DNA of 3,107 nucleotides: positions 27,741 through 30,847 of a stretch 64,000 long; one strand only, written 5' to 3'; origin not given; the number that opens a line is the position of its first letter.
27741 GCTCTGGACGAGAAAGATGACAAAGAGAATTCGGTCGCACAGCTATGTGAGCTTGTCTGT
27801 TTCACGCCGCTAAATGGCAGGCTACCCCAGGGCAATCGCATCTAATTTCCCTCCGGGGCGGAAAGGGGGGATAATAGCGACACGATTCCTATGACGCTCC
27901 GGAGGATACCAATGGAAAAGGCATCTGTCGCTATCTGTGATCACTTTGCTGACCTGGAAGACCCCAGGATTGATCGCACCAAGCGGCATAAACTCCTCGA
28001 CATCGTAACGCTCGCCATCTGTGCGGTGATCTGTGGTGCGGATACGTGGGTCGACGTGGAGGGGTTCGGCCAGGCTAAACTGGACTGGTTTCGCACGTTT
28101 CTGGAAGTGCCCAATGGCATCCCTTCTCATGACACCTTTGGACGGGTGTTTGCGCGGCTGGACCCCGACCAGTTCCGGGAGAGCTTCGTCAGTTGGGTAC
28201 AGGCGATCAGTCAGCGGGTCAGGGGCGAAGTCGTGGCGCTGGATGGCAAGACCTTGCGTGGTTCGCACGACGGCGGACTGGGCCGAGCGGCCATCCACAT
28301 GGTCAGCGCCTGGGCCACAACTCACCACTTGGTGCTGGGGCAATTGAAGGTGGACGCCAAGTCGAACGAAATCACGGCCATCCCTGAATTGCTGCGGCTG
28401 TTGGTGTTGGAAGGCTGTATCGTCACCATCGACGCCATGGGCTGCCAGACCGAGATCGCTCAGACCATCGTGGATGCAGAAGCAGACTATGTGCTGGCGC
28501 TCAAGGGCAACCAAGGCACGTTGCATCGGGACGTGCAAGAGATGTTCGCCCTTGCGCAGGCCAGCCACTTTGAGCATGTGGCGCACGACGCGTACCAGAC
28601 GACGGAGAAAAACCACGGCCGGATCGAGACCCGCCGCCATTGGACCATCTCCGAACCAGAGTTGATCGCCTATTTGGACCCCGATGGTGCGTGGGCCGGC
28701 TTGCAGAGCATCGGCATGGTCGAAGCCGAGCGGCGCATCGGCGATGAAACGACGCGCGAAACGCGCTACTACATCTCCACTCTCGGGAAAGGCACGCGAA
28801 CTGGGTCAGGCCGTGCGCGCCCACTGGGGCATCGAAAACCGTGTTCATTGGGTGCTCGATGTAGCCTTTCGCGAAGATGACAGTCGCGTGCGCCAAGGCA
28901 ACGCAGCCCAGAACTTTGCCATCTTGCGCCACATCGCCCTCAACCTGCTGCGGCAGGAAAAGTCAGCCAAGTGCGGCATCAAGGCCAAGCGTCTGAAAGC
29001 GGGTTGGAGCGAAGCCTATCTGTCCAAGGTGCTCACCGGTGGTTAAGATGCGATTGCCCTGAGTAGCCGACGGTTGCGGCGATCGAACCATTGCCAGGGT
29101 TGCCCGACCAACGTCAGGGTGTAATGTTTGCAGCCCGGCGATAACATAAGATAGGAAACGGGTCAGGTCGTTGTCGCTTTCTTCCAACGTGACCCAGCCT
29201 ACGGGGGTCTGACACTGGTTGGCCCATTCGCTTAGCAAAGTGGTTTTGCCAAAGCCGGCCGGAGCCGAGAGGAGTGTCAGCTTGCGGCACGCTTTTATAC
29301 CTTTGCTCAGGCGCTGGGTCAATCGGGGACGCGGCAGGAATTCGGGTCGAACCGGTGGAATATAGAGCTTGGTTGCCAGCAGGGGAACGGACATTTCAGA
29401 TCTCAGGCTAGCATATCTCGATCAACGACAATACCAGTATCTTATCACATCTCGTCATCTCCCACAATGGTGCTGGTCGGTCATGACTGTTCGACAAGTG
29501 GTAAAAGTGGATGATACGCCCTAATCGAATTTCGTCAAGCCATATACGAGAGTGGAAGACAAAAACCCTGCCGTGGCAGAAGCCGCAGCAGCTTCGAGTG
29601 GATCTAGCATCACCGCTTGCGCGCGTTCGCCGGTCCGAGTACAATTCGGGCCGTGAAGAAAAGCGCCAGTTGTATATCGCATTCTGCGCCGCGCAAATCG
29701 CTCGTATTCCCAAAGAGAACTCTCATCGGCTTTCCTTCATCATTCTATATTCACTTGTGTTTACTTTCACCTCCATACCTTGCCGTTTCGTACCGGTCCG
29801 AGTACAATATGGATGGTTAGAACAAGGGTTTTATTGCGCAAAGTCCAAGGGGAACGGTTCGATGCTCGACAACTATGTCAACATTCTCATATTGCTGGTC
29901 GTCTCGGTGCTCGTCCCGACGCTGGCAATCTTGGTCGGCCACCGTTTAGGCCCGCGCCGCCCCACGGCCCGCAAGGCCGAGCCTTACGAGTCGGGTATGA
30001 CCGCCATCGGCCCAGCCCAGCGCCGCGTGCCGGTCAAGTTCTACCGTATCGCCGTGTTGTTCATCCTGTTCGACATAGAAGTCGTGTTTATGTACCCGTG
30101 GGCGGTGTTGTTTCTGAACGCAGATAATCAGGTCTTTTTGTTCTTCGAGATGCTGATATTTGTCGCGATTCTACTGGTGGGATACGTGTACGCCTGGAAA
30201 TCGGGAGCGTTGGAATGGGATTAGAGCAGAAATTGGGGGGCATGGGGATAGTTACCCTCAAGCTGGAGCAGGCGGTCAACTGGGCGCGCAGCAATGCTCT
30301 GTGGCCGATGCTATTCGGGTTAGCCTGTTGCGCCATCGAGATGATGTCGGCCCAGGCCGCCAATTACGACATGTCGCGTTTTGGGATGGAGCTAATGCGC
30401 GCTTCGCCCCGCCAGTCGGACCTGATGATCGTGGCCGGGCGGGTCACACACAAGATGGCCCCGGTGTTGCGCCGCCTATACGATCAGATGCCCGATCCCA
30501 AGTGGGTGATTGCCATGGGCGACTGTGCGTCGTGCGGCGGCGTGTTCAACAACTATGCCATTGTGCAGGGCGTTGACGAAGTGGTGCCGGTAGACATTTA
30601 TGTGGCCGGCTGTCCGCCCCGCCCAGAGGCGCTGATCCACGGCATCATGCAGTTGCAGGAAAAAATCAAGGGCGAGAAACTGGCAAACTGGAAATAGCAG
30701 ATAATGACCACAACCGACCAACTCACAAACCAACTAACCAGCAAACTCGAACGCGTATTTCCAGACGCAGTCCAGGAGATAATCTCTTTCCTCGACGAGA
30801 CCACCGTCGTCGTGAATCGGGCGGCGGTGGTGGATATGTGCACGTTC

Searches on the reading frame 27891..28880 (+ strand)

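Call 9: search_protein_families(library=pfam, proteins=[window:27891-28880:+], max_evalue=0.001)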
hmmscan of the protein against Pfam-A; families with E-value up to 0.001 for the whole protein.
window:27891-28880:+ (329 aa): 3 families
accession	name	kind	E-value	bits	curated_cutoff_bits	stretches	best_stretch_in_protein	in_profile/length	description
PF13808.11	DDE_Tnp_1_assoc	-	1.3e-35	121.7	32.3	1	17-103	2-88/88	DDE_Tnp_1-associated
PF01609.27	DDE_Tnp_1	-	1.2e-14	55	23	1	113-253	5-163/200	Transposase DDE domain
PF13701.12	DDE_Tnp_1_4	-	0.00087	18.1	34.7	0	177-231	219-272/435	Transposase DDE domain group 1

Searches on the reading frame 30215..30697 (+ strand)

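Call 69: search_protein_families(library=pfam, proteins=[window:30215-30697:+], max_evalue=0.0001)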
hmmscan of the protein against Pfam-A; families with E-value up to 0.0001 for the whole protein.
window:30215-30697:+ (160 aa): 1 family
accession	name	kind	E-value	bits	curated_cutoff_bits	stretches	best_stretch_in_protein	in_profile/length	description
PF01058.29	Oxidored_q6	-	4.5e-32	110.9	27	1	38-147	1-128/128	NADH ubiquinone oxidoreductase, 20 Kd subunit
